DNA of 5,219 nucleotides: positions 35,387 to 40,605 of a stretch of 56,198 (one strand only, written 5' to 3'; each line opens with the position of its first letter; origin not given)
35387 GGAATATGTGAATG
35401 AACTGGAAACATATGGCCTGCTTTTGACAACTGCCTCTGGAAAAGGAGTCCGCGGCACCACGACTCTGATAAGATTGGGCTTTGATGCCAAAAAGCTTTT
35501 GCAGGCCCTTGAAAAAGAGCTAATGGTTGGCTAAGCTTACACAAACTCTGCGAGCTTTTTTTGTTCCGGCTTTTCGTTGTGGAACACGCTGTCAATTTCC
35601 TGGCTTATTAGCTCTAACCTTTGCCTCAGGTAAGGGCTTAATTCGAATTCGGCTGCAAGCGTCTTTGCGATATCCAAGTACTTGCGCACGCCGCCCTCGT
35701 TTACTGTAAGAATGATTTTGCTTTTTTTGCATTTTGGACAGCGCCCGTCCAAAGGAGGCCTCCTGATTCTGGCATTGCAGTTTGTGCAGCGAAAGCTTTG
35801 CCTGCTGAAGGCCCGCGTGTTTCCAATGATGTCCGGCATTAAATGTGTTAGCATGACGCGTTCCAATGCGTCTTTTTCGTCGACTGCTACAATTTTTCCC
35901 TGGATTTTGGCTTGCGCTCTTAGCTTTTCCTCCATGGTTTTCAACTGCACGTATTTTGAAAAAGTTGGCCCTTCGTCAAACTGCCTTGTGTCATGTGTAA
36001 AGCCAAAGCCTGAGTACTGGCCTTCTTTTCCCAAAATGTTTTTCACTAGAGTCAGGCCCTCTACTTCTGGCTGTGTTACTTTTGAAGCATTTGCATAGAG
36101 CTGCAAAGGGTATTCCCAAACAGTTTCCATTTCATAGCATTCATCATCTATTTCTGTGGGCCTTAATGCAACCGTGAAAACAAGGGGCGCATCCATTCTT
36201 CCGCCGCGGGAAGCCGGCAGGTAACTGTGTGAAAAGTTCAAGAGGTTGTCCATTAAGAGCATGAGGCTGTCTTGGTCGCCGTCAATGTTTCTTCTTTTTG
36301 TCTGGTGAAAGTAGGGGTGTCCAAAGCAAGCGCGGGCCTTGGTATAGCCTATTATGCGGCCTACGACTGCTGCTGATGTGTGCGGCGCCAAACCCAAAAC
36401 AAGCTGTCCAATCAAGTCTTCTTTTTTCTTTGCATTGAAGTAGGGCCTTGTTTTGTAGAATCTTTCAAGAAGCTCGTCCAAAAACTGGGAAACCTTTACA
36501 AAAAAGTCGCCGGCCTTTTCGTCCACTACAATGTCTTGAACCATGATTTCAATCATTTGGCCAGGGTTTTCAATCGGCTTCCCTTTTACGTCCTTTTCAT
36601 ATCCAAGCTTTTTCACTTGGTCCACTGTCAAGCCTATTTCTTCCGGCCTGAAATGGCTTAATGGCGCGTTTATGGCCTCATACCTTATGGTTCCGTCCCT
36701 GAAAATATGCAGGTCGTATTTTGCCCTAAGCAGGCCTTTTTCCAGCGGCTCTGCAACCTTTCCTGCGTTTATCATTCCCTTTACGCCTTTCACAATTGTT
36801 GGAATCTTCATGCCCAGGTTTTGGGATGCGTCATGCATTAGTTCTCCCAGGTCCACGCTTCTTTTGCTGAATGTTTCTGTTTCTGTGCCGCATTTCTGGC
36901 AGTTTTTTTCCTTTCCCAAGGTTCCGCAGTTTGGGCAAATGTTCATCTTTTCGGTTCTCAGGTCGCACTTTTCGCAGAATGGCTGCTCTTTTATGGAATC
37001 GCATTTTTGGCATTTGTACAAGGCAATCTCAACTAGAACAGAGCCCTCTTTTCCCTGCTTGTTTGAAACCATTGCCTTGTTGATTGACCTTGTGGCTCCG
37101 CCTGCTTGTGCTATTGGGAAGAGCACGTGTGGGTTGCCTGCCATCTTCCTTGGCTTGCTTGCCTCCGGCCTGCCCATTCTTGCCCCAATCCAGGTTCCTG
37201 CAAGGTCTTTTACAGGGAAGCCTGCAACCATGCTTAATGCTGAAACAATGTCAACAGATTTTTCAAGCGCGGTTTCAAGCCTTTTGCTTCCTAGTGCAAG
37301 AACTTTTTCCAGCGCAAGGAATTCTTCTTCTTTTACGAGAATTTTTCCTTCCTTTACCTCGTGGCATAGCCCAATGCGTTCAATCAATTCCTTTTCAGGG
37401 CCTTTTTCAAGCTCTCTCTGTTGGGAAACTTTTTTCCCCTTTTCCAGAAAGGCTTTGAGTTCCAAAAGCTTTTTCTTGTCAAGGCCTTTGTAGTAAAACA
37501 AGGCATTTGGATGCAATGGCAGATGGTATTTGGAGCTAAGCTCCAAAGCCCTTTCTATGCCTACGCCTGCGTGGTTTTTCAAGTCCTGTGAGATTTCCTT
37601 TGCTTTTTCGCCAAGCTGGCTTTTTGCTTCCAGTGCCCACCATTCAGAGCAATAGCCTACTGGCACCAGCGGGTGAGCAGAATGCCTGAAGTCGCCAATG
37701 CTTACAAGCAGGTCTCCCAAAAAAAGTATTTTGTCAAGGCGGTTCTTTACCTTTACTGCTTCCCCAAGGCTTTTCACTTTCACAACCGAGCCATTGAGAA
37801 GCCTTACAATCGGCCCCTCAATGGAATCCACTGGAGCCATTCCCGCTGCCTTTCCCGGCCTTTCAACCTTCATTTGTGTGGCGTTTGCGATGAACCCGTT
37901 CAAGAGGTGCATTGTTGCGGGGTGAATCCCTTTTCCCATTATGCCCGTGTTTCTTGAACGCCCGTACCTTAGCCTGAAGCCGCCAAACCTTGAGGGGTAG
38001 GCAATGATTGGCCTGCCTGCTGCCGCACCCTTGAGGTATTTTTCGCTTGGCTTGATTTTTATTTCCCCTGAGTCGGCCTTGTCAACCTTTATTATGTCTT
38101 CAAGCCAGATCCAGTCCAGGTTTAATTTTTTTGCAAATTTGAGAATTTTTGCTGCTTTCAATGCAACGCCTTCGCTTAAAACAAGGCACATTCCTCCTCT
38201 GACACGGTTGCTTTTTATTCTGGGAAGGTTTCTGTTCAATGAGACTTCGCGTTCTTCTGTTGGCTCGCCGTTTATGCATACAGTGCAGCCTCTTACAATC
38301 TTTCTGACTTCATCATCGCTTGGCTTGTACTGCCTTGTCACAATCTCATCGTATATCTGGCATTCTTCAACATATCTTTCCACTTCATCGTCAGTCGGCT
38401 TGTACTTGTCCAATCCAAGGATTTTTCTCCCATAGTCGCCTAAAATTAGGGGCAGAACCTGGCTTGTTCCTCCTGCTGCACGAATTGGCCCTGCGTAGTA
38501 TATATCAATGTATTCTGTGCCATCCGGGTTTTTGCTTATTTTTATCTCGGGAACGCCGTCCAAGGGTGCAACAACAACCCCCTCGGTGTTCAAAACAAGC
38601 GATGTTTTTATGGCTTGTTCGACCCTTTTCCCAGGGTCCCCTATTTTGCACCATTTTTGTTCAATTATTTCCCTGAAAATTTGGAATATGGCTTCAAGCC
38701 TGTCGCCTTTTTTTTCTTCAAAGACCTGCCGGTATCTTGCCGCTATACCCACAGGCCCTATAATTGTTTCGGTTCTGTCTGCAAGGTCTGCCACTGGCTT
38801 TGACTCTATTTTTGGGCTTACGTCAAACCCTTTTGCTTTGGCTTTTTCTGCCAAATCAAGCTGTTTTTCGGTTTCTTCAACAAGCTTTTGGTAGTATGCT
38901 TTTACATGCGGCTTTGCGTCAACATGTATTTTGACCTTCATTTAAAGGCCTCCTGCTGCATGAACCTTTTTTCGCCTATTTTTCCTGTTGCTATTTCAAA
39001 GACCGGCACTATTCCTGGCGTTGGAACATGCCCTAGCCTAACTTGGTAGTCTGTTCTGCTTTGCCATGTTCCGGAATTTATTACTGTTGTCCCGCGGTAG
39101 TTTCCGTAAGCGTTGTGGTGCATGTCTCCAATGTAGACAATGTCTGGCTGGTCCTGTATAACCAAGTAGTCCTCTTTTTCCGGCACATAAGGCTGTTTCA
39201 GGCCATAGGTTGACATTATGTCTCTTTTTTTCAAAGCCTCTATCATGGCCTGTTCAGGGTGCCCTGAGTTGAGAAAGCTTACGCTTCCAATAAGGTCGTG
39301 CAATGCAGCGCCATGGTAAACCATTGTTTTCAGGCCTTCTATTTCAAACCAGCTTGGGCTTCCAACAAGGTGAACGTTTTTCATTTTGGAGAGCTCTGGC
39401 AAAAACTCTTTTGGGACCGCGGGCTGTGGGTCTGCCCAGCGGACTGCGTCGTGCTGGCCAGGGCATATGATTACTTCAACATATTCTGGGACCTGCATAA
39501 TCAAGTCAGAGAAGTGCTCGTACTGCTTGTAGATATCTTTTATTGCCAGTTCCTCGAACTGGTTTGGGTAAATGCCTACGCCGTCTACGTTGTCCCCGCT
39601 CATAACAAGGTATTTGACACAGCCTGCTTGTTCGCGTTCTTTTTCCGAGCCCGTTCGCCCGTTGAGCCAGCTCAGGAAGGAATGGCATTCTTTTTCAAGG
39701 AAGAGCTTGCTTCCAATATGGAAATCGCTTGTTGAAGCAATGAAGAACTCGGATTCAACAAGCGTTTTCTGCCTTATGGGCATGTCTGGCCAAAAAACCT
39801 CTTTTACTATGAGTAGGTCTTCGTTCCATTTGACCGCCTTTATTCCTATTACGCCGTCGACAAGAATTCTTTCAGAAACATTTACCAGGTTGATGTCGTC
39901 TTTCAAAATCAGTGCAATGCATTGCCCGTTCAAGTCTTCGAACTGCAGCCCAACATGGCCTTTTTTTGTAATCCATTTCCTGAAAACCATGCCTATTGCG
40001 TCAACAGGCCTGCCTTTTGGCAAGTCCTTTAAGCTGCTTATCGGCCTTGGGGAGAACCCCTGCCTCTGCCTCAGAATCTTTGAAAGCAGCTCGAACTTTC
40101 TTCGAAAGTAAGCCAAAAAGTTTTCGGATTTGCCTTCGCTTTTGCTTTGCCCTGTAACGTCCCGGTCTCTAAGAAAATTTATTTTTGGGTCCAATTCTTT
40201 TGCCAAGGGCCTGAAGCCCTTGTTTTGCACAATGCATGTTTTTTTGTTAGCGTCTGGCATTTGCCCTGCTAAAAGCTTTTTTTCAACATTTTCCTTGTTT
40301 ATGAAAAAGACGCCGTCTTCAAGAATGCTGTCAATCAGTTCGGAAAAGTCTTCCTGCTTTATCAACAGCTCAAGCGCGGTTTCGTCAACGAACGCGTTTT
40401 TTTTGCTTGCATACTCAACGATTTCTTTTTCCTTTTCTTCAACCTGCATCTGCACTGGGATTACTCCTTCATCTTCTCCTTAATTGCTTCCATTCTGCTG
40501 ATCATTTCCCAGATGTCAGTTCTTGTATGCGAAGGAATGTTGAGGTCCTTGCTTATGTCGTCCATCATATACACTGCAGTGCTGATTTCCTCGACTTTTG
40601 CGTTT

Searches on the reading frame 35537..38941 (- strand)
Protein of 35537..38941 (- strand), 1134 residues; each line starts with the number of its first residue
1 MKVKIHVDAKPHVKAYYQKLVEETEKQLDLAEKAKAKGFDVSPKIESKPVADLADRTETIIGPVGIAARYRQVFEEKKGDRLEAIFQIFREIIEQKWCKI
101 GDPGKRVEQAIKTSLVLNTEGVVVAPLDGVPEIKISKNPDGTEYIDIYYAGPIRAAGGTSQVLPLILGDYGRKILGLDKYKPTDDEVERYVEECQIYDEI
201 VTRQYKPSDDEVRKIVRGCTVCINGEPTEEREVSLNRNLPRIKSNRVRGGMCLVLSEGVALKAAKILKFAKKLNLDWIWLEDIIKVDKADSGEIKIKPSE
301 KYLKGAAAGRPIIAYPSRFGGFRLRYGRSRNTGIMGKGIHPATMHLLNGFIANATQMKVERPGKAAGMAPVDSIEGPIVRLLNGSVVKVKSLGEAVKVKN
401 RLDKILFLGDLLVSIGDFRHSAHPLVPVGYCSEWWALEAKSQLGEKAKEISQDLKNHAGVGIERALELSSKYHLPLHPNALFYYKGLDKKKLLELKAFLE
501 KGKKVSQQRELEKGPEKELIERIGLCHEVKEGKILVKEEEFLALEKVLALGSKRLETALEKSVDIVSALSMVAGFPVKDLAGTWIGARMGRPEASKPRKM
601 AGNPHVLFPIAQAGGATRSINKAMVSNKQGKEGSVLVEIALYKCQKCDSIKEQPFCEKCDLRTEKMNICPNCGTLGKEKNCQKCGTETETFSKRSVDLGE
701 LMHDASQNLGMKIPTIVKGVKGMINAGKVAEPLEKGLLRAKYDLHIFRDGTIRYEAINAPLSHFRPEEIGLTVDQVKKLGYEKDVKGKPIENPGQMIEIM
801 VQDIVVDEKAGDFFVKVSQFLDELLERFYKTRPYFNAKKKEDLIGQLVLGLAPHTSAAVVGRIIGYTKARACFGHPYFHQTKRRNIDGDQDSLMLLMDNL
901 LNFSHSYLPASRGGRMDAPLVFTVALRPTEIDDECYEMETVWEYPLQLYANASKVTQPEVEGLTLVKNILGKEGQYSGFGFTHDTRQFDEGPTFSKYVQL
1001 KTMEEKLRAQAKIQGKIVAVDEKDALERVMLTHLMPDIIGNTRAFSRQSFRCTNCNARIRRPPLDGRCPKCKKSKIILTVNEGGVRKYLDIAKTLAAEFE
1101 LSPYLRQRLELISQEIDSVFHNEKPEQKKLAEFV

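Call 41: search_protein_families(library=pfam, proteins=[window:35537-38941:-], max_evalue=0.001)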
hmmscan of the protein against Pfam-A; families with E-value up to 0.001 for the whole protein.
window:35537-38941:- (1134 aa): 3 families
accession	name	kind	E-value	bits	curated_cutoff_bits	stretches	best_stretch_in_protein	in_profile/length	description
PF24846.1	PolC_DP2_cat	-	9.2e-124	412.7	24.3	1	715-1006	6-299/299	DNA polymerase II large subunit DP2, catalytic domain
PF24844.1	PolC_DP2_central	-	3.7e-114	381.9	24.3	1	291-673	3-367/372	DNA polymerase II large subunit DP2, central domain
PF03833.19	PolC_DP2_N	-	4.1e-94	315.2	24.3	1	16-285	2-270/271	DNA polymerase II large subunit DP2, N-terminal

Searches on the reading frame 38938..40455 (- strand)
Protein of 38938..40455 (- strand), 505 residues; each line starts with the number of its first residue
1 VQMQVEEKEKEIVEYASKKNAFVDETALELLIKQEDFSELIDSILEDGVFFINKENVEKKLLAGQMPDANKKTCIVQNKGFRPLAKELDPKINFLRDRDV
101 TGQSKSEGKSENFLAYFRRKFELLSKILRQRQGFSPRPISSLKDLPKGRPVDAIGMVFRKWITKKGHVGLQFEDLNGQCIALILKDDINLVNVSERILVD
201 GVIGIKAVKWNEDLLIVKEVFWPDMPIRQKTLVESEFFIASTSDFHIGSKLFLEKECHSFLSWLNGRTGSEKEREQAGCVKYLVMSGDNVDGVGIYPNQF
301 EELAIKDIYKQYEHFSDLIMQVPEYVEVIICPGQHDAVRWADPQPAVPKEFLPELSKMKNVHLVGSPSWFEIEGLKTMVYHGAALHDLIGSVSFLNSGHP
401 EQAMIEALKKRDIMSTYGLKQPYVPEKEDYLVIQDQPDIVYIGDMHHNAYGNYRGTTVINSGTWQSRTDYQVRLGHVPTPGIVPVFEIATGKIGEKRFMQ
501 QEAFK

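Call 41: search_protein_families(library=pfam, proteins=[window:38938-40455:-], max_evalue=0.001)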
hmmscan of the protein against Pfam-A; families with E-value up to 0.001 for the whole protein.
window:38938-40455:- (505 aa): 3 families
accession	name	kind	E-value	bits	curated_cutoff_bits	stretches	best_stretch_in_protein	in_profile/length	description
PF04042.21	DNA_pol_E_B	-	3.8e-12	46.5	29.1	1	302-447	56-205/210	DNA polymerase alpha/epsilon subunit B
PF00149.33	Metallophos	-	0.00017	22.6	21.5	1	242-446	6-189/191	Calcineurin-like phosphoesterase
PF12850.12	Metallophos_2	-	0.00088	19.8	27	0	324-469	47-140/154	Calcineurin-like phosphoesterase superfamily domain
